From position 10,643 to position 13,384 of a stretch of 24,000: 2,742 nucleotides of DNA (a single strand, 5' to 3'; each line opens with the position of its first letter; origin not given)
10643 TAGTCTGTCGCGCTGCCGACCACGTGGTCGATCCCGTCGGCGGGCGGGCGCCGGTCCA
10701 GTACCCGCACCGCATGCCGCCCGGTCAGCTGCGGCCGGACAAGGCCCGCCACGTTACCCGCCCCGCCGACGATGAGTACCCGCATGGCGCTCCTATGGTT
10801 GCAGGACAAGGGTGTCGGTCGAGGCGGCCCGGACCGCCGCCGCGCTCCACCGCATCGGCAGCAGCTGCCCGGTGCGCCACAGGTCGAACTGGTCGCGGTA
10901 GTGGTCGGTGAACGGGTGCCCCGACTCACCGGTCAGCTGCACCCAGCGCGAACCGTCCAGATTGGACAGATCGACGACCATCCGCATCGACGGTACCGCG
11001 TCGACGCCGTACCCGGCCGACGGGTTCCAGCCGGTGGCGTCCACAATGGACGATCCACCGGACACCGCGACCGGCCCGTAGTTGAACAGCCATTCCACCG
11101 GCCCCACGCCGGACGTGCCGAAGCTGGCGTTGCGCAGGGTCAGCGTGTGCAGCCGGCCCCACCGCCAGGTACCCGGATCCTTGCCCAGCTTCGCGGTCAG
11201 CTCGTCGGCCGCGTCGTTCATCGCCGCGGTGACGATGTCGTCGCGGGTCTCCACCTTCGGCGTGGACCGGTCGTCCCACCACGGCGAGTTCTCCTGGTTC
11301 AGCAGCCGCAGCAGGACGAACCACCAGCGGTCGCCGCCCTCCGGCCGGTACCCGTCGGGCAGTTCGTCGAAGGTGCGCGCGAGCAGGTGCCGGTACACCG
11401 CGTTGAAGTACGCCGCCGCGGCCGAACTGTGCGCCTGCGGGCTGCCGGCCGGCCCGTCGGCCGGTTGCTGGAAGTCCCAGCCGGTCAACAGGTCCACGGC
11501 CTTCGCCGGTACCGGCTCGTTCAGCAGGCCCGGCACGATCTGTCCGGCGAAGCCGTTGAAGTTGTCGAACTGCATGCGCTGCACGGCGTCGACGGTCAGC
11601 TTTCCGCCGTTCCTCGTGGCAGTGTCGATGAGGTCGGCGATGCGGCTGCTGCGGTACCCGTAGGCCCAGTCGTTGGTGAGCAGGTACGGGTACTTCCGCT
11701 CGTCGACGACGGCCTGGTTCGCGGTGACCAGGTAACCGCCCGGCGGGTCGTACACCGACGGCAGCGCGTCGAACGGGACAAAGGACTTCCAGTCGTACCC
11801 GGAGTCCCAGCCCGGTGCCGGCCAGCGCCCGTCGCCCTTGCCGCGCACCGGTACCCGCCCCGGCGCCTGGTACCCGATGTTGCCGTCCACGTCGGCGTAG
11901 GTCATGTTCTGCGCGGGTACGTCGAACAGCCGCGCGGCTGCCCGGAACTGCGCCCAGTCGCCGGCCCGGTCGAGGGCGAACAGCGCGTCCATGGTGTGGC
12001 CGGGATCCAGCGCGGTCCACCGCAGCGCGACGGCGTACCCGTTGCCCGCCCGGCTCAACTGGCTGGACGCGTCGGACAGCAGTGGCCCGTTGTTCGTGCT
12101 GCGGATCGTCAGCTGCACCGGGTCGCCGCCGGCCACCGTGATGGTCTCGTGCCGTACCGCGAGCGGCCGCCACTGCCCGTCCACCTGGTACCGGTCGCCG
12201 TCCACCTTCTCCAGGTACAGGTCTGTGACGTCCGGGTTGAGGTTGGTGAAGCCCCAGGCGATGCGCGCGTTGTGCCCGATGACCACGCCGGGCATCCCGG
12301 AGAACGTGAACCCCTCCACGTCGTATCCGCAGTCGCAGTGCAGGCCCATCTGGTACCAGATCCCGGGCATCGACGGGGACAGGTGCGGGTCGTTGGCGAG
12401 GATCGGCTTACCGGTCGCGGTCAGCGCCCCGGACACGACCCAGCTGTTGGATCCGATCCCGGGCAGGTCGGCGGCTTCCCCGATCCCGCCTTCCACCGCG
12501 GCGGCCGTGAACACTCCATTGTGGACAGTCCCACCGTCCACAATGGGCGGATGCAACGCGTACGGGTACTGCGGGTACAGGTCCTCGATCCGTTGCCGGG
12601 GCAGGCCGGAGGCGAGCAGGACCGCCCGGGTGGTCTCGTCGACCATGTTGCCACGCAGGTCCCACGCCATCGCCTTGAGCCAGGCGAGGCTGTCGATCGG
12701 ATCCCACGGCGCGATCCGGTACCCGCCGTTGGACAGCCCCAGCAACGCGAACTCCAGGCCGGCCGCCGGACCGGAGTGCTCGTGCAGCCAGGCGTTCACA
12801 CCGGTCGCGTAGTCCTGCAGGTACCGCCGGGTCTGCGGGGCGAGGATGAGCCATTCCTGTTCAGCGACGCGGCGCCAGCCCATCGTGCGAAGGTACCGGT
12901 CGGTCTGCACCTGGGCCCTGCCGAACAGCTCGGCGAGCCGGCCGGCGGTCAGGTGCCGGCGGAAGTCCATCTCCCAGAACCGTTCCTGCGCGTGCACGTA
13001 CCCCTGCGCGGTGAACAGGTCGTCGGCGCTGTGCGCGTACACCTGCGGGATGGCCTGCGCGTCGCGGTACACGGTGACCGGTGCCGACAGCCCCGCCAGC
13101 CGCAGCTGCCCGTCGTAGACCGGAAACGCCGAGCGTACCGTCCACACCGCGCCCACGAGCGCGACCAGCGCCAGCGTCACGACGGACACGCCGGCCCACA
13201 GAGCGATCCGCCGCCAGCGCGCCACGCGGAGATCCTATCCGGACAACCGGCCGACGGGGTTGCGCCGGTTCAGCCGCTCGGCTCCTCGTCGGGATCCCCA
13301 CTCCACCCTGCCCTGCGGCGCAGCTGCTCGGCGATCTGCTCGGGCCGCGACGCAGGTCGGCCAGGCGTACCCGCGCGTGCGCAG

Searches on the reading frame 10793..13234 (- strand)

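Call 9: search_protein_families(library=pfam, proteins=[window:10793-13234:-])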
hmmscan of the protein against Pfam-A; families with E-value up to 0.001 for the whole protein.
window:10793-13234:- (813 aa): 1 family
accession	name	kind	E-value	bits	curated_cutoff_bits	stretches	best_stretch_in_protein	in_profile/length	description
PF01804.23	Penicil_amidase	-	3.8e-245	816.5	21.3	1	52-802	1-674/675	Penicillin amidase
